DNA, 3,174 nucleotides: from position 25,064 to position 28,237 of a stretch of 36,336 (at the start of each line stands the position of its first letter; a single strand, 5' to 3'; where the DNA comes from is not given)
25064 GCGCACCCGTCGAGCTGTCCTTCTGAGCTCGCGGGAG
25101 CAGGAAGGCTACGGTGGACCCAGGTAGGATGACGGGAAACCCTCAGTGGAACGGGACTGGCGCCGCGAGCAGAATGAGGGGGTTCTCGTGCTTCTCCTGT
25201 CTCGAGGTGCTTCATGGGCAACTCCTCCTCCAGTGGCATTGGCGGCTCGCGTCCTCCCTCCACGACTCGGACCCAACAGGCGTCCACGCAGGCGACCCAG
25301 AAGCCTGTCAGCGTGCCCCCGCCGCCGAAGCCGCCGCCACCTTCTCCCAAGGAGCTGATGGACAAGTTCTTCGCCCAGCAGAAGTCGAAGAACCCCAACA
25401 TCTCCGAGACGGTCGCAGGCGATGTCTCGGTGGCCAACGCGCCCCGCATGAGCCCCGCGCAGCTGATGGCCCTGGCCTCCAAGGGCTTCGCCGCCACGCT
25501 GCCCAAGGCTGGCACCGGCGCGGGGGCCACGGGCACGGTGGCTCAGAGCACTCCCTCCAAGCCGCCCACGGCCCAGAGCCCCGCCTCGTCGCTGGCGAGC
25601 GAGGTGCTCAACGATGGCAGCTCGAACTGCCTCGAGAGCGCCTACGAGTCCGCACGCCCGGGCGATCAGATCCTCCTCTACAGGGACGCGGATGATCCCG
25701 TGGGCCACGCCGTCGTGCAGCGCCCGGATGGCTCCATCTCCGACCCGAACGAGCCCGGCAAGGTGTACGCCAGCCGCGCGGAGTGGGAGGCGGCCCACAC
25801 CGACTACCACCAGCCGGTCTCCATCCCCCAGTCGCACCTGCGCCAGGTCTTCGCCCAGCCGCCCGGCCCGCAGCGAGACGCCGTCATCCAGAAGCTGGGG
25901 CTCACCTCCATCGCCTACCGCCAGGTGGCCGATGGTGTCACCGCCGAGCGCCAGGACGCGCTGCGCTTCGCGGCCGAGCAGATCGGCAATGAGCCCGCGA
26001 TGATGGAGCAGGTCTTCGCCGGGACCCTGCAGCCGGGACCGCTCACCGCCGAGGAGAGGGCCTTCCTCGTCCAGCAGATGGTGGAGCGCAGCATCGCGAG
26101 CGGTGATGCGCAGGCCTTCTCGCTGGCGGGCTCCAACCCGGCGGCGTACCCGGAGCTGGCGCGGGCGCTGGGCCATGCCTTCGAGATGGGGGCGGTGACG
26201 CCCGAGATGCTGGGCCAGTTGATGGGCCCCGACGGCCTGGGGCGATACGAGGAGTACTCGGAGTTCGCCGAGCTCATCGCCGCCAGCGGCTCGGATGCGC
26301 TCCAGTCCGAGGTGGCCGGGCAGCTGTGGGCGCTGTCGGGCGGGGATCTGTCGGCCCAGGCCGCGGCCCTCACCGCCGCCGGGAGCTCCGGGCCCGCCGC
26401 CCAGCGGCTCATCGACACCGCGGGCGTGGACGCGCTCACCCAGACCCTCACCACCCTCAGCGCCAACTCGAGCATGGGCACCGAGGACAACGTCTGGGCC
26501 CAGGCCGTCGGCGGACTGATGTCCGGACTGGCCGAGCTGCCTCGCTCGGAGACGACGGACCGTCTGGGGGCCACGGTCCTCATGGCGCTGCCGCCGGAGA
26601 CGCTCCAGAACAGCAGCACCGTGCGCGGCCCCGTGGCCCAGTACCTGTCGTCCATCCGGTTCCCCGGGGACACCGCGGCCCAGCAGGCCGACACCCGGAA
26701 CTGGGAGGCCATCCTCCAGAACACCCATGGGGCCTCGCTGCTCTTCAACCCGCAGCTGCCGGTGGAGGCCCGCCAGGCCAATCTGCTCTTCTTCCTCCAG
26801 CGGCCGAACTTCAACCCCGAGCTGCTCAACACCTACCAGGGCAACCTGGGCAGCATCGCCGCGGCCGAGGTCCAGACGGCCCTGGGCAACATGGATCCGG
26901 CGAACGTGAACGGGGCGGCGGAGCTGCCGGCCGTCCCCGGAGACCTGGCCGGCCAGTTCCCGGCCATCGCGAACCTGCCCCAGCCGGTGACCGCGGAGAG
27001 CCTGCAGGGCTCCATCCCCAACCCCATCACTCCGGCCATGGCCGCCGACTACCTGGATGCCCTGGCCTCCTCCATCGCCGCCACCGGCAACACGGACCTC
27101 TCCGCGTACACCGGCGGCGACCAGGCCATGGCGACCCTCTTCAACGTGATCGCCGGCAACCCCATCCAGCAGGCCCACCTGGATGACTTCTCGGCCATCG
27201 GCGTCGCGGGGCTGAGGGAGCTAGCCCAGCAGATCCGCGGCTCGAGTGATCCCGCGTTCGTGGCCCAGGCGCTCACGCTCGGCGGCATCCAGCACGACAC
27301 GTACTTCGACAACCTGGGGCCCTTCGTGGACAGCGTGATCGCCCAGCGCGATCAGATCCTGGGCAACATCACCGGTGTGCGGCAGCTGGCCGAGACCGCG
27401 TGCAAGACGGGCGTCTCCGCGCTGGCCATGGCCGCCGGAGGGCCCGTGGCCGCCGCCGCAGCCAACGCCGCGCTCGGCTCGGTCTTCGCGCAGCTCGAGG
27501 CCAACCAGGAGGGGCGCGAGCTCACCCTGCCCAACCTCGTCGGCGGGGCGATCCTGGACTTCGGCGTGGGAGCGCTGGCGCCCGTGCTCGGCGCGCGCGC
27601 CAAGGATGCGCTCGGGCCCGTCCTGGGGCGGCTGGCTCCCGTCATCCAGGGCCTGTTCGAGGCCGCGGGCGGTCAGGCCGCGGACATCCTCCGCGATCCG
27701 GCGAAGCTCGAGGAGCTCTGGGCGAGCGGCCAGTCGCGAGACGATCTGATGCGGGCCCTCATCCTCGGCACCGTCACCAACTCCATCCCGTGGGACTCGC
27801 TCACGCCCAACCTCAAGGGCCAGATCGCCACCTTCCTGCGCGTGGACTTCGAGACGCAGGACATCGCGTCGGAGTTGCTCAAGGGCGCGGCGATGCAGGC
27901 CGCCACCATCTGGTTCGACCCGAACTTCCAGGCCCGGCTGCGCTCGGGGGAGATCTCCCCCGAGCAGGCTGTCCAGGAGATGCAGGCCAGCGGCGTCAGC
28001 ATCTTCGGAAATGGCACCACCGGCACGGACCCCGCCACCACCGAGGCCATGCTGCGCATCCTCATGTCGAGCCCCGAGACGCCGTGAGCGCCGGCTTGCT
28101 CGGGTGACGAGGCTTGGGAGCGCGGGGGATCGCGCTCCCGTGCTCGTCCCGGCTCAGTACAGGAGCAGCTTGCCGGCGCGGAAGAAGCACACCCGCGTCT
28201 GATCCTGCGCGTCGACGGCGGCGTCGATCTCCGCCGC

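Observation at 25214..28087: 957-aa orphan protein with MGNSSSS N-terminus and a compact Cys-His-Asp cluster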

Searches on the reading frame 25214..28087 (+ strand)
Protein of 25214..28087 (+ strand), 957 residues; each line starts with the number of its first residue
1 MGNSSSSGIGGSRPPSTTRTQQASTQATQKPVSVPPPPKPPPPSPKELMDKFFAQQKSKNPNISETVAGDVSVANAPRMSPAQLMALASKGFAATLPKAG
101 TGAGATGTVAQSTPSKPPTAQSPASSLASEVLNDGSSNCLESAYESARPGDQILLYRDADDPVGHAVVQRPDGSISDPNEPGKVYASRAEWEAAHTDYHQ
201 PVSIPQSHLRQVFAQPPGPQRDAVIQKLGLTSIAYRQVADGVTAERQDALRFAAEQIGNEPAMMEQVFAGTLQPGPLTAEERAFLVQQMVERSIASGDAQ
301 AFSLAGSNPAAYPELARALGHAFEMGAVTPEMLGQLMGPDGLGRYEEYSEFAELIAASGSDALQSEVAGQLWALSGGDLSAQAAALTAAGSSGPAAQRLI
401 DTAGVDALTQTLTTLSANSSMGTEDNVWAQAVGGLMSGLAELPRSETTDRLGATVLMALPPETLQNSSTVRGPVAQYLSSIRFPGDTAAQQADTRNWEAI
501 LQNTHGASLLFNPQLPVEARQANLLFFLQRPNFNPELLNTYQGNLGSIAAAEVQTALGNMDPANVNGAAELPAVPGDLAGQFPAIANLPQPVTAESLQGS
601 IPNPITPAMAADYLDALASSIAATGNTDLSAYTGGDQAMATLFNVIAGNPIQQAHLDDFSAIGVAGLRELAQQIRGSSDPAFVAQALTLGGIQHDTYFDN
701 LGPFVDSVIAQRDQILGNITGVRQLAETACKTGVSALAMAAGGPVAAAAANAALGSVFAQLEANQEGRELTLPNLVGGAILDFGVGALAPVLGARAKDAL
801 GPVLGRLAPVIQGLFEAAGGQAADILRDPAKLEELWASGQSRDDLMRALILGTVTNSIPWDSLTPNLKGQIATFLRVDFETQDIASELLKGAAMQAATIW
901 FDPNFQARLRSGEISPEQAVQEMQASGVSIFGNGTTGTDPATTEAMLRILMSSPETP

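Call 5: search_protein_families(library=pfam, proteins=[window:25214-28087:+], max_evalue=0.01)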
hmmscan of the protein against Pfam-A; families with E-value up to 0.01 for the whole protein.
window:25214-28087:+ (957 aa): 0 families

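Call 6: search_protein_families(library=ncbifam, proteins=[window:25214-28087:+], max_evalue=0.01)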
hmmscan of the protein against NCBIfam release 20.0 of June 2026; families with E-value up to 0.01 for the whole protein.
window:25214-28087:+ (957 aa): 0 families

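Call 7: find_homologous_proteins(query=window:25214-28084:+)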
Query window:25214-28084:+ (957 aa): 4 proteins with E <= 0.001 among 8000 candidates.
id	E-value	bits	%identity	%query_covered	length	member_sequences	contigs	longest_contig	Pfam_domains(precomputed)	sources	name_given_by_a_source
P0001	0.0e+0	2070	100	100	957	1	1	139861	-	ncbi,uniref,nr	ncbi:hypothetical protein [Hyalangium gracile]|uniref:hypothetical protein n=1 Tax=Hyalangium gracil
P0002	0.0e+0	1182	64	92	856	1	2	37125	-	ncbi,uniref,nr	ncbi:hypothetical protein HPC49_06450 [Pyxidicoccus fallax]|uniref:Uncharacterized protein n=1 Tax=P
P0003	2.7e-235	802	64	63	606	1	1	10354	-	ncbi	ncbi:hypothetical protein ACLESD_28550, partial [Pyxidicoccus sp. 3LFB2]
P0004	1.3e-78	284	44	38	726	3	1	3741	-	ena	-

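Call 11: find_encoding_contigs(protein=P0002, flank=10000, max_places=3)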
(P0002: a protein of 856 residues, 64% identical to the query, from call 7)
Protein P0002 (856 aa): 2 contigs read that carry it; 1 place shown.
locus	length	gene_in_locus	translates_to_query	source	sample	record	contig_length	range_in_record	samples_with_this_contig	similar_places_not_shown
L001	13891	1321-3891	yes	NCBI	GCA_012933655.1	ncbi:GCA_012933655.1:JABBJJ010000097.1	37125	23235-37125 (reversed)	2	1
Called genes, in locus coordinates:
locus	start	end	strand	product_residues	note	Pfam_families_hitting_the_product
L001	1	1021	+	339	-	?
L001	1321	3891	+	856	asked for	-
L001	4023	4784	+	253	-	PF12388:Peptidase_M57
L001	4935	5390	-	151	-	-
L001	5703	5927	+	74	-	-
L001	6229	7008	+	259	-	PF12388:Peptidase_M57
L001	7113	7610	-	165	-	-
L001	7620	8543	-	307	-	PF09544:DUF2381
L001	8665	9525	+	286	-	PF00561:Abhydrolase_1, PF12146:Hydrolase_4, PF12697:Abhydrolase_6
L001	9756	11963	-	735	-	PF03572:Peptidase_S41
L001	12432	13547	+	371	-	PF09937:DUF2169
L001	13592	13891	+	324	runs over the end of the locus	-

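Call 12: find_encoding_contigs(protein=P0004, flank=10000, max_places=3)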
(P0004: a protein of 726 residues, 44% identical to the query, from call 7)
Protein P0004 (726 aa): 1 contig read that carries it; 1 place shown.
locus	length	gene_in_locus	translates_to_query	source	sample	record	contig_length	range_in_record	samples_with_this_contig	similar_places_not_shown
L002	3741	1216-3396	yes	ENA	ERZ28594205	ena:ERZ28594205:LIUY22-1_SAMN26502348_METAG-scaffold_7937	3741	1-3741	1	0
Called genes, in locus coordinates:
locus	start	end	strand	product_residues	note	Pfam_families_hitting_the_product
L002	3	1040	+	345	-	?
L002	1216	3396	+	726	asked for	-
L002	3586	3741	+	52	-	?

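Call 14: search_solved_structures(query=A1, max_evalue=10, show_alignments=2)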
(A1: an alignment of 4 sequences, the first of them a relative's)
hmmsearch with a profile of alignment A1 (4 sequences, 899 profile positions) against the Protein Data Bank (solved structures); distinct sequences matched with E-value up to 10: 1.
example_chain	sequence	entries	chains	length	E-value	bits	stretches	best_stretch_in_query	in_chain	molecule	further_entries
4rwt_C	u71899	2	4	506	7.1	7.8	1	30-98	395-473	Leiomodin-2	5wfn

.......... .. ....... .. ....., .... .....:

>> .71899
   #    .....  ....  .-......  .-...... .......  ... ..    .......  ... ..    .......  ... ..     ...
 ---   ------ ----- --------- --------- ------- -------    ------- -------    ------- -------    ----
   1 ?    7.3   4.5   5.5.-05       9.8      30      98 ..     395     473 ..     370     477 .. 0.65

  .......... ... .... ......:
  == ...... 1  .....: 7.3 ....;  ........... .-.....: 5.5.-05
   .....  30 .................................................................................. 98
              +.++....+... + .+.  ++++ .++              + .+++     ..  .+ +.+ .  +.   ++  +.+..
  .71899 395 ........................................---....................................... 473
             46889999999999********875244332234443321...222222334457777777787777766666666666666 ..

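Call 15: search_protein_families(library=pfam, proteins=[P0004, P0002], max_evalue=10)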
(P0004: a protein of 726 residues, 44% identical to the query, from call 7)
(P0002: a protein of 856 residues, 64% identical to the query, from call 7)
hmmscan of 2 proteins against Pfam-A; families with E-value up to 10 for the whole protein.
P0004 (726 aa): 1 family
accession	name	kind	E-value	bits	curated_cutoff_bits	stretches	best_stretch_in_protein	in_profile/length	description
PF05308.16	Mito_fiss_reg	-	1.5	9.4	26.3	1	22-65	159-202/244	Mitochondrial fission regulator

P0002 (856 aa): 1 family
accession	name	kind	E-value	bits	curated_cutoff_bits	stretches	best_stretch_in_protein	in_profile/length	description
PF23124.1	Xre_MbcA_ParS-like_N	-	3.3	9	28.6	0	447-467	2-22/77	Antitoxin Xre/MbcA/ParS-like, N-terminal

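Call 16: search_protein_families(library=padloc, proteins=[window:25214-28084:+, P0004], max_evalue=1)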
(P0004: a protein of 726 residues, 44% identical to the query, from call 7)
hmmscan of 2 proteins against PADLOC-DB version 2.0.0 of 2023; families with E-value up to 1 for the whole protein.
window:25214-28084:+ (957 aa): 0 families

P0004 (726 aa): 0 families

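Call 21: search_protein_representatives(protein=window:25214-28084:+)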
Query: 957 residues. Proteins with E-value up to 0.001 (for the whole library): 94; up to 1e-10: 73; up to 1e-30: 16. The best 94 are listed.
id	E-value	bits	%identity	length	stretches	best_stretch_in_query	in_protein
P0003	8.4e-236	802.0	65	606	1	356-957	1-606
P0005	2.9e-194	664.5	53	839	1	239-952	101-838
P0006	1.0e-92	328.5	74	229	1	117-333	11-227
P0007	1.7e-79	284.8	47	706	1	122-482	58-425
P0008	2.7e-46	175.0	34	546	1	431-950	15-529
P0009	2.3e-37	145.4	51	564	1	84-245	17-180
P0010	4.6e-35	137.8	53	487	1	113-242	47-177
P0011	4.9e-35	137.7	55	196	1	117-241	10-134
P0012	2.4e-34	135.4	48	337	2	154-246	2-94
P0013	3.4e-34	134.9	60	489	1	123-243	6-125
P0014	3.4e-33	131.6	33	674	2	98-244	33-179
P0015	4.5e-32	127.9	55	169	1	124-241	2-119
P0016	5.9e-32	127.5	52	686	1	123-242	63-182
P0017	7.3e-32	127.2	44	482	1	118-282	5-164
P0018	7.8e-31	123.8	40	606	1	97-303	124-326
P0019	1.0e-30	123.4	52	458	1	117-241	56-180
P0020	1.4e-30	123.0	40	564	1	221-482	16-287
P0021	5.5e-30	121.0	50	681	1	105-242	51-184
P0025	2.5e-28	115.5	52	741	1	122-240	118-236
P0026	3.4e-28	115.1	51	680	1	117-244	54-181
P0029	7.9e-28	113.8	39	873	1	122-348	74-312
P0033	9.8e-27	110.2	42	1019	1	80-253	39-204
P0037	1.2e-25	106.7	48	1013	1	115-281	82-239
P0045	2.3e-23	99.1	47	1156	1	121-251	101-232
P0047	7.1e-23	97.5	36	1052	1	91-322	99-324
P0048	2.1e-22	95.9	34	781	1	121-381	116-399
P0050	5.2e-22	94.6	27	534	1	430-952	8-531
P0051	1.4e-21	93.2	42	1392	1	59-245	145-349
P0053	2.3e-21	92.5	34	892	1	118-422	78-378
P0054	5.5e-21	91.2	44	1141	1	121-248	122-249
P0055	6.5e-21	91.0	31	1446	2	479-758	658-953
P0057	2.2e-20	89.2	36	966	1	76-325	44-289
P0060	4.6e-20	88.2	41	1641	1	73-241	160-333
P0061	6.2e-20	87.7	39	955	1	105-255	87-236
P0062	3.0e-19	85.4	29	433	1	464-754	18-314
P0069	1.2e-13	66.9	41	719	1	81-241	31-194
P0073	1.1e-12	63.7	28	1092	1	31-763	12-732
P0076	6.3e-11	57.9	33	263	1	726-950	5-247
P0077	5.3e-10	54.9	35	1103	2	115-238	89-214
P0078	6.1e-10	54.7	31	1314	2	107-254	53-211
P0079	2.7e-09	52.5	29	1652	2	503-749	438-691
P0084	5.4e-08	48.2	31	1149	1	470-778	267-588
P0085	7.4e-08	47.8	29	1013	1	384-757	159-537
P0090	3.0e-06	42.4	34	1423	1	586-768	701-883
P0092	3.6e-06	42.2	29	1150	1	384-838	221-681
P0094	1.5e-05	40.1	28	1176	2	305-745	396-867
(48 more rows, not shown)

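Call 31: list_cluster_members(proteins=[P0009, P0014, P0018, P0033, P0047, P0051, P0060, P0055, P0073, P0005])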
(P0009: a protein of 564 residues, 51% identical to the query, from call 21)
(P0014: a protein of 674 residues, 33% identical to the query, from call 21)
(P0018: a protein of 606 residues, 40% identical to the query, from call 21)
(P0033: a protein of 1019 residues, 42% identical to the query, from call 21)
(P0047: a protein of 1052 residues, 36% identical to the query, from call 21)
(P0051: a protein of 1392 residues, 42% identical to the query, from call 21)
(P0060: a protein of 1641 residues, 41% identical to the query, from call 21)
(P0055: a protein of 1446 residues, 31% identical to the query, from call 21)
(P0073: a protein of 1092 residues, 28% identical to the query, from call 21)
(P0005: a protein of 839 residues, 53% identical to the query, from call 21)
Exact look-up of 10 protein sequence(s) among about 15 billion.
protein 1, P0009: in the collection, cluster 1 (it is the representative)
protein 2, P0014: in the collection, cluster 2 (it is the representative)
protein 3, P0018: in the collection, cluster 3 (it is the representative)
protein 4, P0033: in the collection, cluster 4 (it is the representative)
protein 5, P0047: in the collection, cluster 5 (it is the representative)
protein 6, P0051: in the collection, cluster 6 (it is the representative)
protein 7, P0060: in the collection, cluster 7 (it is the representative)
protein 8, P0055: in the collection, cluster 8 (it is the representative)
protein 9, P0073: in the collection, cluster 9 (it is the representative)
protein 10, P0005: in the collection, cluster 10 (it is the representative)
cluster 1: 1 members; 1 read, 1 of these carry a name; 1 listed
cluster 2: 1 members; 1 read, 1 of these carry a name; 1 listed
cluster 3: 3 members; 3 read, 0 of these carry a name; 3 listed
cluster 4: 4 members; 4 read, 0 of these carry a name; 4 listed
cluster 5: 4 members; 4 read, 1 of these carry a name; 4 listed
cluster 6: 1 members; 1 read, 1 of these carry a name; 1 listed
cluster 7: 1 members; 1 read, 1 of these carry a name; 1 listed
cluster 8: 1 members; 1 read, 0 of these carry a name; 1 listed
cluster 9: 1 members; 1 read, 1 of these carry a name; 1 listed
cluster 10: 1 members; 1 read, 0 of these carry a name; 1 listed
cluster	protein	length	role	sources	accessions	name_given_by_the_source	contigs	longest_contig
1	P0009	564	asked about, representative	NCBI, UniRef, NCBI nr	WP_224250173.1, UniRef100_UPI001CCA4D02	LysM peptidoglycan-binding domain-containing protein [Hyalangium gracile] | LysM peptidoglycan-binding domain-containing protein n=1 Tax=Hyalangium gracile ...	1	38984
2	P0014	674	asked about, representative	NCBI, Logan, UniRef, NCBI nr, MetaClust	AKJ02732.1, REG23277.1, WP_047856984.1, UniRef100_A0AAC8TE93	hypothetical protein ATI61_117122 [Archangium gephyra] | Uncharacterized protein n=1 Tax=Archangium gephyra TaxID=48 RepID=A0AAC8TE93_9BACT | hypothetical protein [Archangium gephyra]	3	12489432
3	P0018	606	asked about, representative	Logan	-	-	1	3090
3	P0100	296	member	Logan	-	-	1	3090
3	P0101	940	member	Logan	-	-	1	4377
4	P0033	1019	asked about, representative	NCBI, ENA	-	-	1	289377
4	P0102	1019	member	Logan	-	-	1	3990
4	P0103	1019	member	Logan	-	-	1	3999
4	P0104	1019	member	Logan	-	-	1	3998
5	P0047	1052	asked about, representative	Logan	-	-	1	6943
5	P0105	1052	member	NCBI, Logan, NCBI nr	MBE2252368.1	MAG: hypothetical protein IAE78_22735 [Myxococcus sp.] | hypothetical protein [Myxococcus sp.]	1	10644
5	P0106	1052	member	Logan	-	-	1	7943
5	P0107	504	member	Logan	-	-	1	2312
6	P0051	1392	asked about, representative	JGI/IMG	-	hypothetical protein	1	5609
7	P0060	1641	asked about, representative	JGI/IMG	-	hypothetical protein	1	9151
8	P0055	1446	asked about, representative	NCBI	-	-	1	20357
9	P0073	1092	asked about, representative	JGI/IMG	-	hypothetical protein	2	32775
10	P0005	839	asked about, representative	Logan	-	-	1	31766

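Call 35: search_protein_families(library=pfam, alignment_id=A3, max_evalue=0.001)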
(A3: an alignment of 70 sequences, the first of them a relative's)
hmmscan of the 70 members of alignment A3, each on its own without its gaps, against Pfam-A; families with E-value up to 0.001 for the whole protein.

A. member 1, P0001 (957 aa): 0 families

B. families by the number of members that match (of 70 scanned): 16 families
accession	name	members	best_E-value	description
PF08239.17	SH3_3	10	3.3e-14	Bacterial SH3 domain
PF13529.12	Peptidase_C39_2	4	1e-07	Peptidase_C39 like family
PF01471.23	PG_binding_1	3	4.3e-11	Putative peptidoglycan binding domain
PF00150.24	Cellulase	3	1.2e-08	Cellulase (glycosyl hydrolase family 5)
PF06347.19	SH3_4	2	3.6e-07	Bacterial SH3 domain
PF16013.10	DUF4781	1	6.4e-37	Domain of unknown function (DUF4781)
PF19458.4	DUF5995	1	8e-21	Family of unknown function (DUF5995)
PF01476.26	LysM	1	1.2e-14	LysM domain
PF18451.7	CdiA_C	1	2.3e-14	Contact-dependent growth inhibition CdiA C-terminal domain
PF05257.22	CHAP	1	5.8e-11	CHAP domain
PF00156.33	Pribosyltran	1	1.6e-07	Phosphoribosyl transferase domain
PF23795.1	SH3_YKFC_2nd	1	9.8e-06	YKFC SH3b2 domain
PF08310.17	LGFP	1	3.7e-05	LGFP repeat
PF16937.10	T3SS_HrpK1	1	4.6e-05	Type III secretion system translocator protein, HrpF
PF23473.1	LysM3_LYK4_5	1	0.00015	LYK4/5 LysM3 domain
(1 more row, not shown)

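Call 39: search_protein_families(library=pfam, proteins=[P0008, P0055, P0073, P0079, P0084, P0085, P0090, P0092], max_evalue=0.01)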
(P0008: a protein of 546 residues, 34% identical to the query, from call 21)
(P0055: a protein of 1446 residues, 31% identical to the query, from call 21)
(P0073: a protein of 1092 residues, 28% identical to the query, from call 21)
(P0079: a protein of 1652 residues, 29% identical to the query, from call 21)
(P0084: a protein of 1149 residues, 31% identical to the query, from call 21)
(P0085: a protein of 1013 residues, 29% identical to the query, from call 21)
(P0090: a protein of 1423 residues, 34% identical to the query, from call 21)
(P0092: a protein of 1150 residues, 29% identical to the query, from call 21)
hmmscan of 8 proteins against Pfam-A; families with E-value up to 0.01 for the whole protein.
P0008 (546 aa): 0 families

P0055 (1446 aa): 0 families

P0073 (1092 aa): 0 families

P0079 (1652 aa): 0 families

P0084 (1149 aa): 1 family
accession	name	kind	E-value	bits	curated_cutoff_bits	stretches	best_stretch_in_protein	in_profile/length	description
PF00156.33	Pribosyltran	-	1.6e-07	31.2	26.3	1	1023-1114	26-118/158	Phosphoribosyl transferase domain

P0085 (1013 aa): 0 families

P0090 (1423 aa): 1 family
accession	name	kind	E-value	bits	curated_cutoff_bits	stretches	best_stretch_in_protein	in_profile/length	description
PF05685.18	Uma2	-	2.9e-07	30.6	27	1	25-101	11-87/172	Putative restriction endonuclease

P0092 (1150 aa): 1 family
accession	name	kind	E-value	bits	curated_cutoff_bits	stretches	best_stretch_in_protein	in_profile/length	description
PF00156.33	Pribosyltran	-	1.6e-07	31.2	26.3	1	1029-1129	27-123/158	Phosphoribosyl transferase domain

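Call 43: search_protein_families(library=pfam, proteins=[P0005, P0050, P0062, P0076, P0033, P0037, P0045, P0047, P0054, P0057], max_evalue=0.01)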
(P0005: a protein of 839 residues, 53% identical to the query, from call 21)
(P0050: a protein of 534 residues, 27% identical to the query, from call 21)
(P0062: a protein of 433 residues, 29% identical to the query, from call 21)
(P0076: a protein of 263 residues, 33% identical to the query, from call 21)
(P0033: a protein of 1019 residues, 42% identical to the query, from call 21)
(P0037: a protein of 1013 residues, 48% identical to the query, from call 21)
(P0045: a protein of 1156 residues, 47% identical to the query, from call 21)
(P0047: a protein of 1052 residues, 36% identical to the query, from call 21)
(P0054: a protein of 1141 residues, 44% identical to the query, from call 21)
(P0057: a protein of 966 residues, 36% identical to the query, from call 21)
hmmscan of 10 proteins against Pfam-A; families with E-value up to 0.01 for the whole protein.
P0005 (839 aa): 0 families

P0050 (534 aa): 0 families

P0062 (433 aa): 0 families

P0076 (263 aa): 0 families

P0033 (1019 aa): 0 families

P0037 (1013 aa): 0 families

P0045 (1156 aa): 0 families

P0047 (1052 aa): 1 family
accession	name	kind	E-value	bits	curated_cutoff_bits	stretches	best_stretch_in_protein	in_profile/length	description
PF07813.17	LTXXQ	-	0.002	19.2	24.3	1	552-587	63-98/100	LTXXQ motif family protein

P0054 (1141 aa): 0 families

P0057 (966 aa): 0 families
